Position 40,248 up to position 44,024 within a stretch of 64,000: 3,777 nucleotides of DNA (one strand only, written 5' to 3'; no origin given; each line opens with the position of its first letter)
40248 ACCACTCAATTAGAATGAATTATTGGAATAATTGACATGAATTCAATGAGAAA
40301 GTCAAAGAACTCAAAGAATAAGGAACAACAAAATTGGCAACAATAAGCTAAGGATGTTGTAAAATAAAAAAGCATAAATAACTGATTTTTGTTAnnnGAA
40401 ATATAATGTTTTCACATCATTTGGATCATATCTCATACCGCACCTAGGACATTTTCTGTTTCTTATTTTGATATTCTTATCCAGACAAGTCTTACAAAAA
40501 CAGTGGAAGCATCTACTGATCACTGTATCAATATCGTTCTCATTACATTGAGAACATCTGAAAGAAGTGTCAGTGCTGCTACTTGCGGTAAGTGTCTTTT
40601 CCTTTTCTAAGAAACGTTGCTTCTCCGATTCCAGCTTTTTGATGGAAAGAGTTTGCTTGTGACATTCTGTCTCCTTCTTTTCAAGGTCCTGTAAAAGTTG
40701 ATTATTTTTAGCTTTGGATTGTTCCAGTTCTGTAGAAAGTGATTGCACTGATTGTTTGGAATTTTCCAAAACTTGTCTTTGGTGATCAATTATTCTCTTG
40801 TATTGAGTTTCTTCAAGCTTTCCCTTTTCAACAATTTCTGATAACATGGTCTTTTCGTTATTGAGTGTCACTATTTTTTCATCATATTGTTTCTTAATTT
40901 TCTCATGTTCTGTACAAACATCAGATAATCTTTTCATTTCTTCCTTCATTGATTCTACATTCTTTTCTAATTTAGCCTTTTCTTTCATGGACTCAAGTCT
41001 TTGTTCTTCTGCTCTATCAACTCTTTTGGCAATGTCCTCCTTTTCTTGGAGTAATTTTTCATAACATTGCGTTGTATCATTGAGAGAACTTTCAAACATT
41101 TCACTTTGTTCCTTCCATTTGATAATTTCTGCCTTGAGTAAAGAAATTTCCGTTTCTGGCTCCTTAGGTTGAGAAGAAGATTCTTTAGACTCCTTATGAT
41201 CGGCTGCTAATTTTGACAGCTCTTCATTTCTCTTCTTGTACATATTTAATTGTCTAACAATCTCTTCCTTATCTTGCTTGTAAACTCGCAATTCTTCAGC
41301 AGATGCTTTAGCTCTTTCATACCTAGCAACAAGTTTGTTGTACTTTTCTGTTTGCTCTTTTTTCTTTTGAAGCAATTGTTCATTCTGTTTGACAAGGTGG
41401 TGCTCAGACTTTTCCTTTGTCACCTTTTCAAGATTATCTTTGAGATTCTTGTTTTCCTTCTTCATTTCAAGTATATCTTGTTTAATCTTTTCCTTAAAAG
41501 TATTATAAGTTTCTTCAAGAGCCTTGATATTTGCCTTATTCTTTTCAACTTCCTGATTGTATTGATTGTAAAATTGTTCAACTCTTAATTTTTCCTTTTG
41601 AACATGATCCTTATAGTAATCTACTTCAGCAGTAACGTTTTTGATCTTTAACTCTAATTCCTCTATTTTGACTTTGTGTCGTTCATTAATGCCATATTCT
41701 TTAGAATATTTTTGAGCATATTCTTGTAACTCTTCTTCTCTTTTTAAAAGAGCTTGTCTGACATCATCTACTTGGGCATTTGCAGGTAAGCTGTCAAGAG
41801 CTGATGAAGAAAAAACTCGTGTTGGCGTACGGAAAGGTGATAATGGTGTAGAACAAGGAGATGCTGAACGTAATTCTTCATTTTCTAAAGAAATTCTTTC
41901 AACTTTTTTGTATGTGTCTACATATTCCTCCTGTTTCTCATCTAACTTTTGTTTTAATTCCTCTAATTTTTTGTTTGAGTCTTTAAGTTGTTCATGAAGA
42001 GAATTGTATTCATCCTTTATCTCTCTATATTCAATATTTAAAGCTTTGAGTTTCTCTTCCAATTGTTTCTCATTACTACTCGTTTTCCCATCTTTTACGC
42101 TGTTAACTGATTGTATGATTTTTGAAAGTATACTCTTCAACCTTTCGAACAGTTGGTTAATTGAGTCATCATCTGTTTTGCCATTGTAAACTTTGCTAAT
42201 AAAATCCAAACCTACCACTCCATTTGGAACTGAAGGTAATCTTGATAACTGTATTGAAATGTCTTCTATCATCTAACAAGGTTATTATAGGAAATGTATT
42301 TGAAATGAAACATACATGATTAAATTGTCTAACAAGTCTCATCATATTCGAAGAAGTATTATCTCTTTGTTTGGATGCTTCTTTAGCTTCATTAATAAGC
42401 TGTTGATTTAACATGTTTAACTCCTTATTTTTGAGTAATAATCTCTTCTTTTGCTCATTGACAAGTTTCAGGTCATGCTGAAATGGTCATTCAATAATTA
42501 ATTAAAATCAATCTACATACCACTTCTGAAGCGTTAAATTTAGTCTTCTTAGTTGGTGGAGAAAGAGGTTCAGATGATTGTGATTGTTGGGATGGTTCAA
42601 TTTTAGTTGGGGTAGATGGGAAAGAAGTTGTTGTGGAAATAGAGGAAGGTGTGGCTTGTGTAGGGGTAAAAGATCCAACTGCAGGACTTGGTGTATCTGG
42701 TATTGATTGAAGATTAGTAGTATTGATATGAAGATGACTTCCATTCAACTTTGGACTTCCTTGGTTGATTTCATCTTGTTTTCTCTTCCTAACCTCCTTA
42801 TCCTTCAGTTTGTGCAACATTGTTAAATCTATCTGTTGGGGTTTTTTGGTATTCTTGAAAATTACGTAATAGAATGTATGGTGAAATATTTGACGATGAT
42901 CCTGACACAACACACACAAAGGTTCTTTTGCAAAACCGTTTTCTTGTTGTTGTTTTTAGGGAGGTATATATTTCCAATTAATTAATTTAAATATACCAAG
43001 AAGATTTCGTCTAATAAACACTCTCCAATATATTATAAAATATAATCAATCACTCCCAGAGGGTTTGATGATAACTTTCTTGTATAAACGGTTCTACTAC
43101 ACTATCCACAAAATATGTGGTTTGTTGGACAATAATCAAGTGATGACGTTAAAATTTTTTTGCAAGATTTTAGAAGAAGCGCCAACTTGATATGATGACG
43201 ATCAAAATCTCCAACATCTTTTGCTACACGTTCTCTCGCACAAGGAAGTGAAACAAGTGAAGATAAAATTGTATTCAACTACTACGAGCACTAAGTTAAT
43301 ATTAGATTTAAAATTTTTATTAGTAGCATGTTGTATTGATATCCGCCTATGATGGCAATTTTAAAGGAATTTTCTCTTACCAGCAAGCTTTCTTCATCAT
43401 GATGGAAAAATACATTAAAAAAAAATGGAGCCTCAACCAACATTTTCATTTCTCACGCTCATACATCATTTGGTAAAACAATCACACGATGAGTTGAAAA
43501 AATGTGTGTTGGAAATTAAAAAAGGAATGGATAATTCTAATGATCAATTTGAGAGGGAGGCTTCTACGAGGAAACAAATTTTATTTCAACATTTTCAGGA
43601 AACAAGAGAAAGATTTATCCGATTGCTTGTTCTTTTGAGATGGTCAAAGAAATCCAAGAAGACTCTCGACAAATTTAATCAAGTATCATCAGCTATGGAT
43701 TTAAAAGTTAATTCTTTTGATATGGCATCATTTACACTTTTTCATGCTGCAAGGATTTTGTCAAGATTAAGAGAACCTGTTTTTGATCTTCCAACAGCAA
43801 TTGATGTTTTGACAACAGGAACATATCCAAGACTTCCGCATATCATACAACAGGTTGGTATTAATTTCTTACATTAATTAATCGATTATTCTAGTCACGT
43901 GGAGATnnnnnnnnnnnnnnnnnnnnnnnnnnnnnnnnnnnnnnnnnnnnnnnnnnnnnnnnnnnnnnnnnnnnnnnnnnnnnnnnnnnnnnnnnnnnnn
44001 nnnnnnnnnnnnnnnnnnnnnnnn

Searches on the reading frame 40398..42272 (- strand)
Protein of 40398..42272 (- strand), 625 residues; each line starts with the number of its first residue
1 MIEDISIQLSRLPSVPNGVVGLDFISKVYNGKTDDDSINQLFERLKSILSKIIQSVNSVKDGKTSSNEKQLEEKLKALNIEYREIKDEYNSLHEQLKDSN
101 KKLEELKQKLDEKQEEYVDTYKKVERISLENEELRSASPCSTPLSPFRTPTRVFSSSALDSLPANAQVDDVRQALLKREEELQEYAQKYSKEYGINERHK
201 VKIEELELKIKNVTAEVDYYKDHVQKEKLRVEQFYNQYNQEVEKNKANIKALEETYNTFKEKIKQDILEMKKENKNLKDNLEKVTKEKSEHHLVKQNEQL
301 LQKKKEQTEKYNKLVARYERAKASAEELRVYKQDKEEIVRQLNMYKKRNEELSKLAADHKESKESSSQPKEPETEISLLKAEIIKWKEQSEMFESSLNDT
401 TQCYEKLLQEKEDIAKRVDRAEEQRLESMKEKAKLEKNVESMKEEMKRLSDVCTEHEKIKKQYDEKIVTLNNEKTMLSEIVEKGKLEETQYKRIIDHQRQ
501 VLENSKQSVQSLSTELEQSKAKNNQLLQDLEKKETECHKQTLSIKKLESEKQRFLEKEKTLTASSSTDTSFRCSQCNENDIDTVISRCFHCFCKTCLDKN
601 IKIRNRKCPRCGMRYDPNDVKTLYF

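Call 5: search_protein_families(library=pfam, proteins=[window:40398-42272:-])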
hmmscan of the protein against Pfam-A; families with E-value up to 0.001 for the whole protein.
window:40398-42272:- (625 aa): 4 families
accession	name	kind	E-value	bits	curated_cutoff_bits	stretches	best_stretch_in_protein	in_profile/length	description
PF10498.14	IFT57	-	8.9e-06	25.3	40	1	23-125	219-320/360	Intra-flagellar transport protein 57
PF00097.31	zf-C3HC4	-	1.2e-05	25.5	21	1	573-611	1-40/40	Zinc finger, C3HC4 type (RING finger)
PF13920.12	zf-C3HC4_3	-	5e-05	23.5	27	1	572-613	4-44/49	Zinc finger, C3HC4 type (RING finger)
PF14634.12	zf-RING_5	-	0.00074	19.9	27.9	0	572-612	4-42/43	zinc-RING finger domain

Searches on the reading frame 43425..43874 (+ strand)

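Call 53: search_protein_families(library=pfam, proteins=[window:43425-43874:+], max_evalue=0.01)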
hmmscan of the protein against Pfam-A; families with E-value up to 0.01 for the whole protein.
window:43425-43874:+ (150 aa): 1 family
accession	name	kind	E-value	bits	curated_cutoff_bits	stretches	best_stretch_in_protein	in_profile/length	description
PF08638.16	Med14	-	5.1e-28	98.2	25.6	1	7-143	2-129/191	Mediator complex subunit MED14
